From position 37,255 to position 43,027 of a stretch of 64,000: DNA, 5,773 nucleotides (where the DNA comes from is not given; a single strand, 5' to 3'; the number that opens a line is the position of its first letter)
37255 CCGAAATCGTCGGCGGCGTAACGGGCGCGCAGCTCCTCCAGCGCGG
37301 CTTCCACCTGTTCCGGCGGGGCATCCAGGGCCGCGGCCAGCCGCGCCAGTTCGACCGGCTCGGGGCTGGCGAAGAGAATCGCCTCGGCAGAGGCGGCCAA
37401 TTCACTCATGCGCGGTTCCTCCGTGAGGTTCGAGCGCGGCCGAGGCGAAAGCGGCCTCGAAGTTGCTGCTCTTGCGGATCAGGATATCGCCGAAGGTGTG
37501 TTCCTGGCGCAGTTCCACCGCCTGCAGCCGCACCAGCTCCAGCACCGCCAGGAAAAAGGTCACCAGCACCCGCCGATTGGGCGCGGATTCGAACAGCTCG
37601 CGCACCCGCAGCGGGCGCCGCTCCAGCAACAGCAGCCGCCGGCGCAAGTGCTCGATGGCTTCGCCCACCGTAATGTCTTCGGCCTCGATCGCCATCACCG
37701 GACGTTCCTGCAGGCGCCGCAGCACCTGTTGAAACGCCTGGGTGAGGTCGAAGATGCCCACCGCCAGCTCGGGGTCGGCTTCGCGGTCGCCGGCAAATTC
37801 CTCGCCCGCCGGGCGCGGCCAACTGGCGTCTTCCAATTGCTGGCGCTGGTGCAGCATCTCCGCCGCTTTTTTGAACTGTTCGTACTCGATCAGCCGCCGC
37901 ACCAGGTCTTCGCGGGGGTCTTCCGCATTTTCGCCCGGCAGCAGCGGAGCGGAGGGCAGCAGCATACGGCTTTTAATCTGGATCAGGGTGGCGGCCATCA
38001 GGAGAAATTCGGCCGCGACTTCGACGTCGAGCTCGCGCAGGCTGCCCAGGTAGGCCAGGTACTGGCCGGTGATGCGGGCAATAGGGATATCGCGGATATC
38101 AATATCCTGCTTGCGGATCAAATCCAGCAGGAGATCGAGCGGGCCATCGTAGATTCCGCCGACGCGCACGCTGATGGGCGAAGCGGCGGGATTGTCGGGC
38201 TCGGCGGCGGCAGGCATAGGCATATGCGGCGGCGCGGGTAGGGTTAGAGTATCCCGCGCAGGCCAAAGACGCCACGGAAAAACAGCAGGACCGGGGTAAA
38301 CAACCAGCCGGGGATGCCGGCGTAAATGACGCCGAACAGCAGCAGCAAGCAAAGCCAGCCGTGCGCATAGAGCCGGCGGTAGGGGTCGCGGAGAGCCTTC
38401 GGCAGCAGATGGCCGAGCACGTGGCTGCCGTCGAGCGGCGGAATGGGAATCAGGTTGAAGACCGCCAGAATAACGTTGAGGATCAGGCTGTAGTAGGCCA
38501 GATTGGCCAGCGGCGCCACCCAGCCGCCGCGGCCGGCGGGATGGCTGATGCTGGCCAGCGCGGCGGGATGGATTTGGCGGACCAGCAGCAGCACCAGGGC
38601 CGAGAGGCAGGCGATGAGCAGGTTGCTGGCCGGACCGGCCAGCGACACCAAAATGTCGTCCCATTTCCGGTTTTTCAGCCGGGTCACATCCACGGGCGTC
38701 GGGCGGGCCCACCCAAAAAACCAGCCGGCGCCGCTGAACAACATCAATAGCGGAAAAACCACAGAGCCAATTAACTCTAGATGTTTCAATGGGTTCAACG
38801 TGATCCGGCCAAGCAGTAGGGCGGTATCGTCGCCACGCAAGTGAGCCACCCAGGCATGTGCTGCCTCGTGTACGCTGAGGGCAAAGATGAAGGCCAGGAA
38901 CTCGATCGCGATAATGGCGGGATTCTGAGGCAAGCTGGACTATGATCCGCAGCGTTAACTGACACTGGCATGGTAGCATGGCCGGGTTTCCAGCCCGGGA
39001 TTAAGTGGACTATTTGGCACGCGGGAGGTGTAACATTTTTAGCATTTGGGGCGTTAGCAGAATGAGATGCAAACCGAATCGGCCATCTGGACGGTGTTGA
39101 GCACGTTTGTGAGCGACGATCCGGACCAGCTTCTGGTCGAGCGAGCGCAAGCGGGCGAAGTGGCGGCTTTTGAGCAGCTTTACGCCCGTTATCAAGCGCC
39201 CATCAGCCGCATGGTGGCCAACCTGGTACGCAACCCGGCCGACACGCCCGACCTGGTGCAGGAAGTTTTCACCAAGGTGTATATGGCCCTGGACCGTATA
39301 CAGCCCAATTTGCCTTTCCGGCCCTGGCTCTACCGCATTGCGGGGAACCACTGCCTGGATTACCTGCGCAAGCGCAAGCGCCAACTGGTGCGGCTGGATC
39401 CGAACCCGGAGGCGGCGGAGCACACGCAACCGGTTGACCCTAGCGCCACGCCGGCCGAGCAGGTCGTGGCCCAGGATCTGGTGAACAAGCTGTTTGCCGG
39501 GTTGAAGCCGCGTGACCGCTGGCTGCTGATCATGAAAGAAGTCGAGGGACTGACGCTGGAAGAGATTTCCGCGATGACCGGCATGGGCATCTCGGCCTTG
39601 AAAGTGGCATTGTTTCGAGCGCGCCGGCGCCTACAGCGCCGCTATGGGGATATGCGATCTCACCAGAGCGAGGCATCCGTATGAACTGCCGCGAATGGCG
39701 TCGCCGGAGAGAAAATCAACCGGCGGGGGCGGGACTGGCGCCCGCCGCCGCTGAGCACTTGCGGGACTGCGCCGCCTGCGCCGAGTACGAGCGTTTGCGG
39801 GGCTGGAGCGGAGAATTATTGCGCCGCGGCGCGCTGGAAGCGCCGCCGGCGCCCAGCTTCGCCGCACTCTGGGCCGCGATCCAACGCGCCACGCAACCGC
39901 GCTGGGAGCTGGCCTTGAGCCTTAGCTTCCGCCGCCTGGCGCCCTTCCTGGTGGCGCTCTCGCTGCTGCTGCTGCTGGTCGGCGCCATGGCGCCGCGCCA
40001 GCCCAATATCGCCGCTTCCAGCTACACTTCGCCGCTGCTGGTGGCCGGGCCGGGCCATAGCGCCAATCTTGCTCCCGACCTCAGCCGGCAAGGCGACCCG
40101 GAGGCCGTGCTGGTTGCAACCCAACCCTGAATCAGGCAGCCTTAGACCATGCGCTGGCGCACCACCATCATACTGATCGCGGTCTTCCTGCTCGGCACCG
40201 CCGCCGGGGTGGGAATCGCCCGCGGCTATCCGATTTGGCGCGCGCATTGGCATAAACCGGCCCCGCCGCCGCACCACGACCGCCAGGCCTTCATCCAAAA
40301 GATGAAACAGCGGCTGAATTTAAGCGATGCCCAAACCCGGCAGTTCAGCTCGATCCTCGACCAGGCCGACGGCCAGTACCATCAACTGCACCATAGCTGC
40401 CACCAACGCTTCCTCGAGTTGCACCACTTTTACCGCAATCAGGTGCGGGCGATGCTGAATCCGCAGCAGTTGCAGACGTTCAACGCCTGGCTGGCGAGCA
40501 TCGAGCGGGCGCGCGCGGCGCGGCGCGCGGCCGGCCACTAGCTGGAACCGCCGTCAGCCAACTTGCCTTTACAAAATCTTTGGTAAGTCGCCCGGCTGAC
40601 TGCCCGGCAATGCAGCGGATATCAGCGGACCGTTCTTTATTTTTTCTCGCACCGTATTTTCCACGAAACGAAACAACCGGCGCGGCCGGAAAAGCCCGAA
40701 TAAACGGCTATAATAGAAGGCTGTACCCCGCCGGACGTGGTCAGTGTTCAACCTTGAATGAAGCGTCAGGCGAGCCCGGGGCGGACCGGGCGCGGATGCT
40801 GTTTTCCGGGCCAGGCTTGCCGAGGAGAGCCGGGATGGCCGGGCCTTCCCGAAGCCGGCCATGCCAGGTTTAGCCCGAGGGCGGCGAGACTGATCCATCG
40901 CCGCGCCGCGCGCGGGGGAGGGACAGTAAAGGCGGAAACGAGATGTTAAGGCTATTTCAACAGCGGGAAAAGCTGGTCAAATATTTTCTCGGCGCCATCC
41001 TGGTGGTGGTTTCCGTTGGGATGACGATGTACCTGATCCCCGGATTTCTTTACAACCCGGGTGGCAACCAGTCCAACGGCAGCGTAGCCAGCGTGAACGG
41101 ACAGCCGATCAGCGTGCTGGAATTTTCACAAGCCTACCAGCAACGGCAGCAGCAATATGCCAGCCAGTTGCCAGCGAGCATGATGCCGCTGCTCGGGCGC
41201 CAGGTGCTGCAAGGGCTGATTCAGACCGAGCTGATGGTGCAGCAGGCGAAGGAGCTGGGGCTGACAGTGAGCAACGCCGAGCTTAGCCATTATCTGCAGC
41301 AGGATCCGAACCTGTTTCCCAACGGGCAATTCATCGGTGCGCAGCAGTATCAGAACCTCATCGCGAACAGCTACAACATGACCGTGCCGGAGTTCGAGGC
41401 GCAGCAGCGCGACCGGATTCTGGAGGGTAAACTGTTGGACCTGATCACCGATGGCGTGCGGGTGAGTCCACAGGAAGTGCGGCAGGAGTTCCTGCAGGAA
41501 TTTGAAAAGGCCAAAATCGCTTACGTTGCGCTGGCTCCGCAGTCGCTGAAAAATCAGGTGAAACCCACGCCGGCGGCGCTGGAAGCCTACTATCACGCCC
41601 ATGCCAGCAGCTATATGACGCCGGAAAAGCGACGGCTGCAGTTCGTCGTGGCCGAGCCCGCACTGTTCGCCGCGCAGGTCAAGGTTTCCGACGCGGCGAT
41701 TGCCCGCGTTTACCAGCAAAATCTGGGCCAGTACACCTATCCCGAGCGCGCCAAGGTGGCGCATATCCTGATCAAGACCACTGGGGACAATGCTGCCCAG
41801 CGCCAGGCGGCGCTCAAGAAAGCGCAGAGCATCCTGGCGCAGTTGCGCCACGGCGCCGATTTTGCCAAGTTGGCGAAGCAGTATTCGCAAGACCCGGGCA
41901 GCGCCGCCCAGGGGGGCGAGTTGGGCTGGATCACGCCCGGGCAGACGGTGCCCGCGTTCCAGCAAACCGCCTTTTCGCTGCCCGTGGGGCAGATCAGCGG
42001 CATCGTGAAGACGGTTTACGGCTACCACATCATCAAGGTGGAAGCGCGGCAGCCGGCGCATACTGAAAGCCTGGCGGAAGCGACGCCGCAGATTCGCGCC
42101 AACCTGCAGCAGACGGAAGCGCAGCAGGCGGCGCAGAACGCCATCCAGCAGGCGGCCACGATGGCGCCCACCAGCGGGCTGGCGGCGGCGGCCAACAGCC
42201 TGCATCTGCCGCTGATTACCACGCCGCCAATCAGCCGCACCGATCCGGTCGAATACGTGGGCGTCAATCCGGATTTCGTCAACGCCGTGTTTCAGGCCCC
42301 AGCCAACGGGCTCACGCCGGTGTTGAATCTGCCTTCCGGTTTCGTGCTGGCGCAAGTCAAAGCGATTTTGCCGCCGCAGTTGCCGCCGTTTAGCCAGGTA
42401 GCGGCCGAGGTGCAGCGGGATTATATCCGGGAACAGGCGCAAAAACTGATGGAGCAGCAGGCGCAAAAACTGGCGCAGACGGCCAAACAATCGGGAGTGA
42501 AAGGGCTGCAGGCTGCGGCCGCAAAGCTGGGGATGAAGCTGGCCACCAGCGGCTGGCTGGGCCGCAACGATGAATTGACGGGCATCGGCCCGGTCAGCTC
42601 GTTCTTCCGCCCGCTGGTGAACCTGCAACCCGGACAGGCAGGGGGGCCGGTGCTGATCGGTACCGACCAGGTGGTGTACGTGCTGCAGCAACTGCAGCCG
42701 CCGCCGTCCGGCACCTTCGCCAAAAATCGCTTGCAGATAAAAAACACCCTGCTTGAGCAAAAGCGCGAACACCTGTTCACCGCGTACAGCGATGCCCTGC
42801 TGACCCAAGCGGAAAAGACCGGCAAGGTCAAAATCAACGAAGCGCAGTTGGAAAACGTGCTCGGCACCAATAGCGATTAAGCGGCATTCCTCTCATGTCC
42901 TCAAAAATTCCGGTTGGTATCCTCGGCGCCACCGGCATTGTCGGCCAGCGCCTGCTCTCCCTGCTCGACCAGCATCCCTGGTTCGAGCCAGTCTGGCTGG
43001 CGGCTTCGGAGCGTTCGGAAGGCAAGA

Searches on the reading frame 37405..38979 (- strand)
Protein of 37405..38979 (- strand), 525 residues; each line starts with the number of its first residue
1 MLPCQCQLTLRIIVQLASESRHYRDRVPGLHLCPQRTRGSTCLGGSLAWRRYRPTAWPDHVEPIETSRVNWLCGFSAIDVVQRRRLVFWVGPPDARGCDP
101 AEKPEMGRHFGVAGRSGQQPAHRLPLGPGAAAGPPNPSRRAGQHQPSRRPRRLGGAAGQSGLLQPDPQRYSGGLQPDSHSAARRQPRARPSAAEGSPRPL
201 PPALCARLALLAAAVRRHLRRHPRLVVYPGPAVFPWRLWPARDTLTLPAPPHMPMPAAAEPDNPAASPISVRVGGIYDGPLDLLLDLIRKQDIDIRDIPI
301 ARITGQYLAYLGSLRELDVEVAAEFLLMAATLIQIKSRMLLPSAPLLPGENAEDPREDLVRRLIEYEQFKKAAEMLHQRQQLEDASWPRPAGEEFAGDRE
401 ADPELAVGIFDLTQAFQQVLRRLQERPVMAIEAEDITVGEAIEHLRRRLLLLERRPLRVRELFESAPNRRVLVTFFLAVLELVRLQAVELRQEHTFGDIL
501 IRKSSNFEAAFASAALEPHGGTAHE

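Call 42: search_protein_families(library=pfam, proteins=[window:37405-38979:-], max_evalue=0.0001)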
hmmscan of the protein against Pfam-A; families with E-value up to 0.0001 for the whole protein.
window:37405-38979:- (525 aa): 1 family
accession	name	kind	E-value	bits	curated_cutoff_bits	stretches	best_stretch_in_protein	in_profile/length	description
PF02616.19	SMC_ScpA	-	2.9e-37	129.3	24.6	1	287-501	1-229/232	Segregation and condensation protein ScpA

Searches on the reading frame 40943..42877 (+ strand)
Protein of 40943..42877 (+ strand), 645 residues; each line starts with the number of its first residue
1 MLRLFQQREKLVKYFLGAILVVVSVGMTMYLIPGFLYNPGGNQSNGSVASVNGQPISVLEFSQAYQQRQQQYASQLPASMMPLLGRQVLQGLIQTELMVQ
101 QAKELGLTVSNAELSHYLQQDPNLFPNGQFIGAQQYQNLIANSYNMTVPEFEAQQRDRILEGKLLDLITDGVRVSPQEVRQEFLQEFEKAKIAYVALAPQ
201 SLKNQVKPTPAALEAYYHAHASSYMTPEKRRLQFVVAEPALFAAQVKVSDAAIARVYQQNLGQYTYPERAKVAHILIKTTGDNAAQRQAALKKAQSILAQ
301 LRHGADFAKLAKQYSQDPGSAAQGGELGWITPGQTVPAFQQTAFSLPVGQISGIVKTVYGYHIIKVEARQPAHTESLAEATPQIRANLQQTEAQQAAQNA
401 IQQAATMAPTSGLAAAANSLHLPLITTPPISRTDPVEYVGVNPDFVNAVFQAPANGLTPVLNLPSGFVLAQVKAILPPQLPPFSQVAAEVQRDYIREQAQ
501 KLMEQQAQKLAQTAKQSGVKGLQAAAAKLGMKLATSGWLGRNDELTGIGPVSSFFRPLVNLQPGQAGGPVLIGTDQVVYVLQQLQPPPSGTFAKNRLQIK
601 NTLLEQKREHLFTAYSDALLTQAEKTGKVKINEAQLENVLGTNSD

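Call 42: search_protein_families(library=pfam, proteins=[window:40943-42877:+], max_evalue=0.0001)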
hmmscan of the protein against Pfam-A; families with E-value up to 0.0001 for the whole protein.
window:40943-42877:+ (645 aa): 5 families
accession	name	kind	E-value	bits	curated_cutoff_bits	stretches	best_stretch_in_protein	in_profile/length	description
PF13616.12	Rotamase_3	-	3.8e-37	127.8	22.5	1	263-369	9-115/116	PPIC-type PPIASE domain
PF13145.12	Rotamase_2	-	1e-36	126.8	27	2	248-381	1-120/121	PPIC-type PPIASE domain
PF00639.27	Rotamase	-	2e-32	112.5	21.7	1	274-367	1-96/97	PPIC-type PPIASE domain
PF13624.11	SurA_N_3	-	1.3e-28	100.3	27.2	1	1-164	1-161/162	SurA-like N-terminal domain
PF13623.11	SurA_N_2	-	1.1e-19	71.1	28.5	1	21-138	13-143/145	SurA-like N-terminal domain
